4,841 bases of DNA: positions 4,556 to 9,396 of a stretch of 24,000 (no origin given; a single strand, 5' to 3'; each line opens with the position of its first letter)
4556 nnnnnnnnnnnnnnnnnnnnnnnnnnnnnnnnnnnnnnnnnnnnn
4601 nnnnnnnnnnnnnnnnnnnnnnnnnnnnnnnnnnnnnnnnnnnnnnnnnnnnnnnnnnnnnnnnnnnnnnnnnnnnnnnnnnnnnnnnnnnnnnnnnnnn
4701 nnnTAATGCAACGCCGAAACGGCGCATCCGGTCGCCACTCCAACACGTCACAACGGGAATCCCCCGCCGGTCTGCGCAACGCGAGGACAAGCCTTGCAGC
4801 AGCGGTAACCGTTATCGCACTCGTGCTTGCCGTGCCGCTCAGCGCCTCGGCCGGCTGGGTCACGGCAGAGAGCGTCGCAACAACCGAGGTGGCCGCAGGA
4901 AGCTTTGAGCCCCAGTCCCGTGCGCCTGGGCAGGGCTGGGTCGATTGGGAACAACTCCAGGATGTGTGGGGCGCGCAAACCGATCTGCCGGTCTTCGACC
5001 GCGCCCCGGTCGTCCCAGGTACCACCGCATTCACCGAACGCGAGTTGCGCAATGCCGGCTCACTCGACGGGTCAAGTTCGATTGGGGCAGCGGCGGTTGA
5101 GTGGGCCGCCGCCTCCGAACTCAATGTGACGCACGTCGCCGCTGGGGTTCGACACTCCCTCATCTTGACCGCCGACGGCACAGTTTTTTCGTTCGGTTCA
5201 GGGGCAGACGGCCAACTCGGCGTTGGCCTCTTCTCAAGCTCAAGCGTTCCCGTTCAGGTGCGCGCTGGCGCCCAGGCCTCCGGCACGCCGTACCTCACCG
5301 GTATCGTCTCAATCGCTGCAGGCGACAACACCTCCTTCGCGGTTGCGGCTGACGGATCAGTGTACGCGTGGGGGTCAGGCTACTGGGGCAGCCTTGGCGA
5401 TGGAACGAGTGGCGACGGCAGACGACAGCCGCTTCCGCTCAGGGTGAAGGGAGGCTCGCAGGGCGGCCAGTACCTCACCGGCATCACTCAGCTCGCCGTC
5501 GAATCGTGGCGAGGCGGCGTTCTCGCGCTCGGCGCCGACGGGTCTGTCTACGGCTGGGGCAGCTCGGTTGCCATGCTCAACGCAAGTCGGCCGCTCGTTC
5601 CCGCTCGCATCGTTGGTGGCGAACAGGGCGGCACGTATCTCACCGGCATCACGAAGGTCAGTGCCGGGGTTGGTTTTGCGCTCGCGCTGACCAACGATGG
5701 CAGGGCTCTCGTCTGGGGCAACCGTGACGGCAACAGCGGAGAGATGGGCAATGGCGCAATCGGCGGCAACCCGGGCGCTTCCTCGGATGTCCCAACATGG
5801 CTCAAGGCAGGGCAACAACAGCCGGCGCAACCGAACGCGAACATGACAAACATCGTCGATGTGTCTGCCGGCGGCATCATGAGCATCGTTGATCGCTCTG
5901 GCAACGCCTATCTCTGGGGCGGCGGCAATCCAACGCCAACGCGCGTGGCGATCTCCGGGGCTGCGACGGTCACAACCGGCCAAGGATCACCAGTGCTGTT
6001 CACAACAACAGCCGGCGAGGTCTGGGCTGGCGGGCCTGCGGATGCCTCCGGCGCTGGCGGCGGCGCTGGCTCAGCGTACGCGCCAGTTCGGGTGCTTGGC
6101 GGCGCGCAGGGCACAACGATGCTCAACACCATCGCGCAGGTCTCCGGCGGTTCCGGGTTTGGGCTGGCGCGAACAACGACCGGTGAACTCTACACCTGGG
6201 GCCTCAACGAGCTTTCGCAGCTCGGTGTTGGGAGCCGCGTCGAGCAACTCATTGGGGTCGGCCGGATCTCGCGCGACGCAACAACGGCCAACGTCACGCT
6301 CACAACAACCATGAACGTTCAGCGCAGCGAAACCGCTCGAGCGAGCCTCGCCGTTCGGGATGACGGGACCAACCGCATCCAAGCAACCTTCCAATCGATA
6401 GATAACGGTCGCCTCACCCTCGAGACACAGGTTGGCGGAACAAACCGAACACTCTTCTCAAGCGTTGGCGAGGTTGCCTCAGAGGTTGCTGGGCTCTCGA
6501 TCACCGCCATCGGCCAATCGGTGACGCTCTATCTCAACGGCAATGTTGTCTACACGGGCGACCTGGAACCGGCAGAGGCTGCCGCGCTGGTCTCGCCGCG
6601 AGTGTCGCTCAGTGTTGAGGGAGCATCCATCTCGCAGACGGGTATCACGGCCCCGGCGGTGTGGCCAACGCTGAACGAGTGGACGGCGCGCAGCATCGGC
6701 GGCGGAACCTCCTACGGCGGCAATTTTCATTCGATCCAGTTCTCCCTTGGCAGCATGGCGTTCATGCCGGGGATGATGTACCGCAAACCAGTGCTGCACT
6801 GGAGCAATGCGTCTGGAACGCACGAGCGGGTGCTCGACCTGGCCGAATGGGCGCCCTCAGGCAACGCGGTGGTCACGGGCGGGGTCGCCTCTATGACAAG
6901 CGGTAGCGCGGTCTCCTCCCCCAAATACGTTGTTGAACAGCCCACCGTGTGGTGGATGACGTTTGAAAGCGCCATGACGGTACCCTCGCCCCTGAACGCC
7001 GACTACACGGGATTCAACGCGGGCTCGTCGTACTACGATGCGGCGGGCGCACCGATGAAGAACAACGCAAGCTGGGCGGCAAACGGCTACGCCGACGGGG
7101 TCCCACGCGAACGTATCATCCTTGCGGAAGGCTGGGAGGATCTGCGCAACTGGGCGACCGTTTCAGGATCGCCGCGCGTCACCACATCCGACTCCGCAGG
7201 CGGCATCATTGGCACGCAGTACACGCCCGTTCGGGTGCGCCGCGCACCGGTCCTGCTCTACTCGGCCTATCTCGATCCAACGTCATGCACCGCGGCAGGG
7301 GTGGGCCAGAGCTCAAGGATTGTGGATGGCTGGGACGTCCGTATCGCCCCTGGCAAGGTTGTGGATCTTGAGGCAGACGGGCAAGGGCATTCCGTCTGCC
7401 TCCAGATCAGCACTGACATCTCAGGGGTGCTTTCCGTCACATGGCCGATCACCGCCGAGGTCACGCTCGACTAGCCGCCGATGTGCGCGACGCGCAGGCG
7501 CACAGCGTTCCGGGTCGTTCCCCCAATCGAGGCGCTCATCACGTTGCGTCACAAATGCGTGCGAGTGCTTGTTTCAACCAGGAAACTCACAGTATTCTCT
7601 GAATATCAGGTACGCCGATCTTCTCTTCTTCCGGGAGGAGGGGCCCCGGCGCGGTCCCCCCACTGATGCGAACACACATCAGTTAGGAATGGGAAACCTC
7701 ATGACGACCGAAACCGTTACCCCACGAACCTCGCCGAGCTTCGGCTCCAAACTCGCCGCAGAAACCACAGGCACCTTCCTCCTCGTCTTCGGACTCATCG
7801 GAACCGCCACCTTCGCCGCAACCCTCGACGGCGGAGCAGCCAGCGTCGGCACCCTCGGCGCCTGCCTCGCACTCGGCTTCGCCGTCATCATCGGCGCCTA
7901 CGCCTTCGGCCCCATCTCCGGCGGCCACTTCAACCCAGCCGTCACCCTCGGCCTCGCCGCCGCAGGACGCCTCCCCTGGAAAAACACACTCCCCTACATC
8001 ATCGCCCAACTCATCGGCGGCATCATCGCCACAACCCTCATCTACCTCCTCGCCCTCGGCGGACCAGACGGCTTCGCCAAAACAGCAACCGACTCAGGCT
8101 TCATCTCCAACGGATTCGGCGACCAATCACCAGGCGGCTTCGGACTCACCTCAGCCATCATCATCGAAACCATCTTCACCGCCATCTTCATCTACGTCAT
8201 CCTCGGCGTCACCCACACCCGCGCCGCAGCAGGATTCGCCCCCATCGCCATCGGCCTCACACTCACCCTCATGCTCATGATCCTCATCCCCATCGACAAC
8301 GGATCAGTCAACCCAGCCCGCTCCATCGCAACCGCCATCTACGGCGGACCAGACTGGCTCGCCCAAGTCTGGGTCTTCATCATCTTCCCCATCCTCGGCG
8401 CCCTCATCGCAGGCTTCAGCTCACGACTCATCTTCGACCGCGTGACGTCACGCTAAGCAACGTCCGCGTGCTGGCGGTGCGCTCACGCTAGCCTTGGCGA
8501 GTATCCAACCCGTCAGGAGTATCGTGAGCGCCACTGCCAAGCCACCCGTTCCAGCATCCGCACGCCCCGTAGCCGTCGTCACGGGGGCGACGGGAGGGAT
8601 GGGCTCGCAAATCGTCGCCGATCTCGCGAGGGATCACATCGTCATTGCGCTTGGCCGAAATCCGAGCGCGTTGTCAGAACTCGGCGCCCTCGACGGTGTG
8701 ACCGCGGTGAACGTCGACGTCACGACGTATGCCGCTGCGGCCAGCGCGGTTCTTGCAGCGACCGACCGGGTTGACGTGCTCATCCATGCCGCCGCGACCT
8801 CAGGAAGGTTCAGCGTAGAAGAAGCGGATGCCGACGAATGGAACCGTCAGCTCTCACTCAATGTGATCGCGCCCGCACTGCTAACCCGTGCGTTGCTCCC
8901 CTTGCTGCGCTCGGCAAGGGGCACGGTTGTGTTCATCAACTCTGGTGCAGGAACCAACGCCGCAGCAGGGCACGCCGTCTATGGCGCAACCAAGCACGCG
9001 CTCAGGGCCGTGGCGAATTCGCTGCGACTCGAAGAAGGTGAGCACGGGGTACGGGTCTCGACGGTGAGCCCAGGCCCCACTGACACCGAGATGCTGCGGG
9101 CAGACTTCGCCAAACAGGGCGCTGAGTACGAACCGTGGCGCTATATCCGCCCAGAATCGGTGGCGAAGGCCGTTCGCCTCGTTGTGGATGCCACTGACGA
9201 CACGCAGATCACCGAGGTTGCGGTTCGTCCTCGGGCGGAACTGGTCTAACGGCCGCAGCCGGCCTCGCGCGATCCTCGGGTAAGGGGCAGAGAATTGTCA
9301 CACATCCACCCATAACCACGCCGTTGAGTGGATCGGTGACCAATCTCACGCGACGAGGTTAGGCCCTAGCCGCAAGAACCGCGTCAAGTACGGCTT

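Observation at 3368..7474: Translationally coupled SipW-type signal peptidase cassette with two dedicated cargo proteins (TasA-like candidate plus giant RCC1 protein)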

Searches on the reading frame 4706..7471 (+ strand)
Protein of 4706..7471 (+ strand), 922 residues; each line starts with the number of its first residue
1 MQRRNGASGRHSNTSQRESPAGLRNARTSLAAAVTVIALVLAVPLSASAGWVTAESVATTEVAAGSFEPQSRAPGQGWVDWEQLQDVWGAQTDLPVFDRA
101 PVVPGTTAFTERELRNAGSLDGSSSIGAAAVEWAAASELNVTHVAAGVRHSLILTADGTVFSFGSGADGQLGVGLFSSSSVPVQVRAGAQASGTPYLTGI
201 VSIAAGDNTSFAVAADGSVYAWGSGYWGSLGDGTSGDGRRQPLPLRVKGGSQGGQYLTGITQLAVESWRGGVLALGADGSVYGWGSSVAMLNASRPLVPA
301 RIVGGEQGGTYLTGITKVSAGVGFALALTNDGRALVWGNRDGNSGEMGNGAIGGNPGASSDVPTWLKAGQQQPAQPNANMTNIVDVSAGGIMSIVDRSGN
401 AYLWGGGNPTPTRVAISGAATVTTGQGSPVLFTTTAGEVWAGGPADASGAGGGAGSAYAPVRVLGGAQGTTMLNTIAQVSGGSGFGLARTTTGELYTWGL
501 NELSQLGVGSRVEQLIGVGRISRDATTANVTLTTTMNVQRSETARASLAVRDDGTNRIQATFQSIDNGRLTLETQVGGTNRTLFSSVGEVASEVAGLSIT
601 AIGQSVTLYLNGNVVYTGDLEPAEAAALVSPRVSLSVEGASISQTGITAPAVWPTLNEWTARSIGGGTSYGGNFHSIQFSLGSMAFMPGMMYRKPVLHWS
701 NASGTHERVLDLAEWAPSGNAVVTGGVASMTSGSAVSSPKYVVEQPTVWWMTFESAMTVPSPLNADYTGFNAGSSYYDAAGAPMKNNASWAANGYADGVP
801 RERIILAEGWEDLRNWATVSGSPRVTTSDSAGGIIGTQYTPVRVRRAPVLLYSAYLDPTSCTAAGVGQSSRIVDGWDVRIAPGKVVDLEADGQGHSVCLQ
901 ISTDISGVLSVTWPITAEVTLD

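Call 3: search_protein_families(library=pfam, proteins=[window:4706-7471:+], max_evalue=1)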
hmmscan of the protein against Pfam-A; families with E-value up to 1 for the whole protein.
window:4706-7471:+ (922 aa): 4 families
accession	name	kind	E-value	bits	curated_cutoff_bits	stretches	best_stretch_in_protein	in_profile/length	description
PF25390.1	WD40_RLD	-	2.1e-45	156.1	150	3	136-287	28-169/363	RCC1-like domain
PF13540.12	RCC1_2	-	8.9e-31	105.3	22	5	141-170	1-30/30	Regulator of chromosome condensation (RCC1) repeat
PF00415.24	RCC1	-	3.8e-21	75.8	21.7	3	157-213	1-50/50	Regulator of chromosome condensation (RCC1) repeat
PF25384.1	Alsin_RLD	-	1.4e-06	28.3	100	1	477-508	278-309/405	Alsin RCC1-like domain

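Call 4: search_protein_families(library=ncbifam, proteins=[window:4706-7471:+], max_evalue=1)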
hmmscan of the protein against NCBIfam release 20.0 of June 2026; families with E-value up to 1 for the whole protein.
window:4706-7471:+ (922 aa): 0 families

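Call 44: find_related_loci(query=A5, collection=genome_contigs, flank=6000)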
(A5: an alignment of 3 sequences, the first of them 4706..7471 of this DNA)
Query A5 (922 aa) in genome_contigs; peptide patterns used: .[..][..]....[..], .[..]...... (x = any residue, [..] = any of these).
51 stretches matched a pattern; 4 encode a relative of the query (tblastn E <= 1e-3); 3 distinct loci.
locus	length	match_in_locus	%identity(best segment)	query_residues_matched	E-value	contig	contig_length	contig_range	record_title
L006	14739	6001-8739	59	36-920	0e+0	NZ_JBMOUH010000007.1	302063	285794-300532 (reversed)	Plantibacter sp. Mn2098 NODE_7_length_302063_cov_121.411393, whole genome shotgun sequence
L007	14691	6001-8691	59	21-922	0e+0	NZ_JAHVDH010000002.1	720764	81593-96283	Plantibacter flavus strain SA100 Indigo36_contig_2, whole genome shotgun sequence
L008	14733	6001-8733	60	14-922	0e+0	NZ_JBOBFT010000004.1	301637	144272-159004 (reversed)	Plantibacter sp. YIM 135249 ctg00004, whole genome shotgun sequence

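Call 45: find_related_loci(query=A5, collection=metagenome_contigs, flank=6000)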
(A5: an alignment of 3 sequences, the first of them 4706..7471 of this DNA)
Query A5 (922 aa) in metagenome_contigs; peptide patterns used: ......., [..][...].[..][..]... (x = any residue, [..] = any of these).
188 stretches matched a pattern, but none encodes a relative of the query by tblastn (E <= 1e-3).

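Call 67: search_solved_structures(query=window:4706-7471:+, max_evalue=0.01)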
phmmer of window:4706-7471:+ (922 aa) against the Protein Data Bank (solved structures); distinct sequences matched with E-value up to 0.01: 32.
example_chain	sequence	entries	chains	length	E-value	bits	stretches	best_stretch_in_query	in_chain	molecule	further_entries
4dnu_A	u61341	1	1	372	1.4e-29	106.6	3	139-285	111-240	AT5g63860/MGI19_6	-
6xzm_A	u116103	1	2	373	1.9e-29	106.2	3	139-285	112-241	Ultraviolet-B receptor UVR8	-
4d9s_A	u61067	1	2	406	2.9e-29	105.6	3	139-247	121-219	UVB-resistance protein UVR8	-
4dnv_A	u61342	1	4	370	3e-29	105.5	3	139-247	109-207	AT5g63860/MGI19_6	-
4nc4_A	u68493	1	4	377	4.5e-29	104.9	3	139-285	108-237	Ultraviolet-B receptor UVR8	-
6xzn_A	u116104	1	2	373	5.4e-29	104.7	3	139-285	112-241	Ultraviolet-B receptor UVR8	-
4dnw_A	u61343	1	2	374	5.5e-29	104.6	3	139-285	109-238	AT5g63860/MGI19_6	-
6xzl_A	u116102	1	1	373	8.9e-29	103.9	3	139-285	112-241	Ultraviolet-B receptor UVR8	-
7vgg_B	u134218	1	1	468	9.5e-29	103.9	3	139-247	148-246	Ultraviolet-B receptor UVR8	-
4naa_A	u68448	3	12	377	1e-28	103.8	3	139-247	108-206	Ultraviolet-B receptor UVR8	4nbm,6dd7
8gqe_B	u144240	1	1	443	7.1e-28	101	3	139-285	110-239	Ultraviolet-B receptor UVR8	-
4o2w_A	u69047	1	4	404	3e-27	98.9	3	140-236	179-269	E3 ubiquitin-protein ligase HERC1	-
3kci_A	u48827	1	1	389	4.4e-25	91.7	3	144-243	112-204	Probable E3 ubiquitin-protein ligase HERC2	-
7q40_A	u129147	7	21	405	3.6e-22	82.1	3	136-232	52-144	E3 ubiquitin-protein ligase HERC2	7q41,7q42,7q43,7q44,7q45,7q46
4l1m_A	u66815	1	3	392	9e-21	77.5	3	139-247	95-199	E3 ubiquitin-protein ligase HERC2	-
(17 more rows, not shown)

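Call 72: predict_structure(alignment_id=A4)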
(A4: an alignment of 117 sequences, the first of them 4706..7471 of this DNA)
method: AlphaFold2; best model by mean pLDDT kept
length: 922 residues; sequences in the alignment: 117
mean_pLDDT: 44.3   pTM: 0.46
mean pLDDT of the five models: 44.3, 44.0, 44.0, 43.2, 42.8
residues with pLDDT >= 90: 58; 70-90: 99; 50-70: 99; < 50: 666
segments of 3 or more residues with pLDDT < 50: 4-14, 49-52, 159-280, 282-323, 325-333, 337-429, 437-568, 587-594, 628-675, 680-694, 710-745, 764-776, 783-904
pLDDT, mean of each block of 10 residues (from residue 1): 47 48 59 71 52 54 81 94 70 61 91 89 90 72 80 72 31 35 29 34 35 37 27 31 26 26 25 39 34 26 28 28 41 41 31 31 30 28 26 31 33 25 32 53 34 31 26 26 30 31 32 28 32 24 29 42 47 68 56 62 85 85 59 28 25 26 29 47 34 60 68 36 28 35 54 93 52 45 41 35 28 30 35 37 27 31 32 30 33 37 64 90 74
secondary structure, 60 per line:
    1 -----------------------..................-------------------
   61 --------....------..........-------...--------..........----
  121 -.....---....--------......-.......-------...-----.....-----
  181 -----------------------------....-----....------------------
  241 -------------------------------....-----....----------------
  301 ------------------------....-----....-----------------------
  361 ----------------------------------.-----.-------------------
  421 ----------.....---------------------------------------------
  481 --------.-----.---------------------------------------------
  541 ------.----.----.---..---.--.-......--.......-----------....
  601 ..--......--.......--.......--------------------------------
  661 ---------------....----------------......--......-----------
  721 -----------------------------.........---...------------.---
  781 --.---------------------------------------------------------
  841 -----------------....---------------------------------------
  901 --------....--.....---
elements in order (helices of 4 or more, strands of 3 or more residues): H24-41 E69-72 H81-88 E107-116 E122-126 E130-133 H142-147 E149-155 E163-165 E171-175 E210-213 E219-222 E272-275 E281-284 E325-328 E334-337 E431-435 E571-576 E579-585 E597-602 E605-610 E613-619 H622-628 E676-679 E696-701 E704-709 E750-758 H858-861 E909-912 E915-919

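Call 77: fold_search(model_id=the predicted structure, library=pdb)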
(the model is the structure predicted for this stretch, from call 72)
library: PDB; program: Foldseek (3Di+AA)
matches with E <= 10: 297; with E <= 0.001: 0
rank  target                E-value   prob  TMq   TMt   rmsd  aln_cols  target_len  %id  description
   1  4qvs                  5.1e-03  0.84  0.05  0.17  20.3       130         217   17  2.1 Angstrom resolution crystal structure of S-layer domain-containing protein (residues 221-444) from Clostridium therm (released 2014-07-30)
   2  4b1m_C                9.0e-02  0.97  0.07  0.34   4.6        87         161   15  CARBOHYDRATE BINDING MODULE CBM66 FROM BACILLUS SUBTILIS (released 2012-12-12)
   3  4b1m_B                1.8e-01  0.94  0.07  0.34   4.3        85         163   15  CARBOHYDRATE BINDING MODULE CBM66 FROM BACILLUS SUBTILIS (released 2012-12-12)
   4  9tqc_I                1.8e-01  0.11  0.04  0.05  17.3       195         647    8  L. pneumophila 3-methylcrotonyl-CoA carboxylase holoenzyme A3B6 (released 2026-02-18)
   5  5ayw_B                3.2e-01  0.20  0.06  0.12  14.0       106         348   15  Structure of a membrane complex (released 2016-02-24)
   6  8aur_A                3.4e-01  0.44  0.07  0.25   8.0       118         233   11  Cryo-EM structure of a TasA fibre (released 2022-11-30)
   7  3axd_A                3.6e-01  0.84  0.07  0.23   4.3        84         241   12  The truncated Fibrobacter succinogenes 1,3-1,4-beta-D-glucanase V18Y/W203Y in apo-form (released 2012-02-15)
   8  1ajk_A                4.0e-01  0.77  0.07  0.26   4.1        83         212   12  CIRCULARLY PERMUTED (1-3,1-4)-BETA-D-GLUCAN 4-GLUCANOHYDROLASE CPA16M-84 (released 1998-05-06)
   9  8sqa_B                4.7e-01  0.11  0.04  0.09  15.0       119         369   16  The cryo-EM structure of the EcBAM/EspP(beta8-12) complex (released 2024-05-08)
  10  9hg9_B                5.2e-01  0.12  0.04  0.08  15.5       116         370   16  BAM-SurA-darobactin complex in the swing-in state (released 2025-04-16)
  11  5xau_D                5.9e-01  0.57  0.06  0.09   4.7        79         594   18  Crystal structure of integrin binding fragment of laminin-511 (released 2017-09-20)
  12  8bbe_E                5.9e-01  0.18  0.06  0.05  14.2       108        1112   18  Structure of the IFT-A complex; IFT-A2 module (released 2022-12-21)
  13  5dzf_B                6.2e-01  0.75  0.07  0.27   4.2        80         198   11  Crystal Structure of the catalytic nucleophile mutant of VvEG16 in complex with a mixed-linkage glucan octasaccharide (released 2016-09-21)
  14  9yka_A                6.2e-01  0.11  0.05  0.11  16.1       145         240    9  Cryo-EM structure of post-fusion EBV gB in complex with AMMO2 fab (released 2025-12-31)
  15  8qp5_B                6.9e-01  0.15  0.05  0.12   8.8        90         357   16  Release Complex: BAM bound EspP (SurA released) (released 2024-09-25)
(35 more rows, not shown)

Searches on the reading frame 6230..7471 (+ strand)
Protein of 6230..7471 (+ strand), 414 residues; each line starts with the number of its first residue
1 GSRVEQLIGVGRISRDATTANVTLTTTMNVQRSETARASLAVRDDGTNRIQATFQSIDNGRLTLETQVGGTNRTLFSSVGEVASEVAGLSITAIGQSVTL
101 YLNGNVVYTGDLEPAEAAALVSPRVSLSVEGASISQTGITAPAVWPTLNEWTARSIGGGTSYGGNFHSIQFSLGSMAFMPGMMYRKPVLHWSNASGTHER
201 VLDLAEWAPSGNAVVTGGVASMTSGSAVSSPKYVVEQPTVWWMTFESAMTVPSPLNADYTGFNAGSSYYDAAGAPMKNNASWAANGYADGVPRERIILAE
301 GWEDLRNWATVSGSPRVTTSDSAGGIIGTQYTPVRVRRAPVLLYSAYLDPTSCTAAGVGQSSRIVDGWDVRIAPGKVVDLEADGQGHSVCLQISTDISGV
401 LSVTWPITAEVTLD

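Call 68: search_protein_families(library=pfam, proteins=[window:6230-7471:+], max_evalue=0.01)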
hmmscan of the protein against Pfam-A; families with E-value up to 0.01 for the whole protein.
window:6230-7471:+ (414 aa): 0 families

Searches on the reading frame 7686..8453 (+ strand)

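Call 64: search_protein_families(library=pfam, proteins=[window:7686-8453:+], max_evalue=0.00001)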
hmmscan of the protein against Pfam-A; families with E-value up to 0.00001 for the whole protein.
window:7686-8453:+ (256 aa): 1 family
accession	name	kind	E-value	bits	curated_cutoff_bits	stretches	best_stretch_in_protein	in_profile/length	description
PF00230.25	MIP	-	2.1e-38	132.8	25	1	16-244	4-220/222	Major intrinsic protein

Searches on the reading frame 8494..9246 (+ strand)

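Call 64: search_protein_families(library=pfam, proteins=[window:8494-9246:+], max_evalue=0.00001)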
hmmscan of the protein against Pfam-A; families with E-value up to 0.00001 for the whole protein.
window:8494-9246:+ (251 aa): 5 families
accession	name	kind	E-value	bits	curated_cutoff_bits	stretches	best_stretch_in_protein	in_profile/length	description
PF00106.31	adh_short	-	5.8e-38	130.8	26.6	1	26-207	2-193/195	short chain dehydrogenase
PF13561.12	adh_short_C2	-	3.3e-26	92.8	27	1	31-227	1-213/236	Enoyl-(Acyl carrier protein) reductase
PF08659.16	KR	-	3e-10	40.7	22.6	1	28-186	4-171/180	KR domain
PF01370.27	Epimerase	-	8.5e-08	32.3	20.9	1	28-129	2-103/240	NAD dependent epimerase/dehydratase family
PF13460.12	NAD_binding_10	-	9.7e-08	32.5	27.2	1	31-110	1-74/184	NAD(P)H-binding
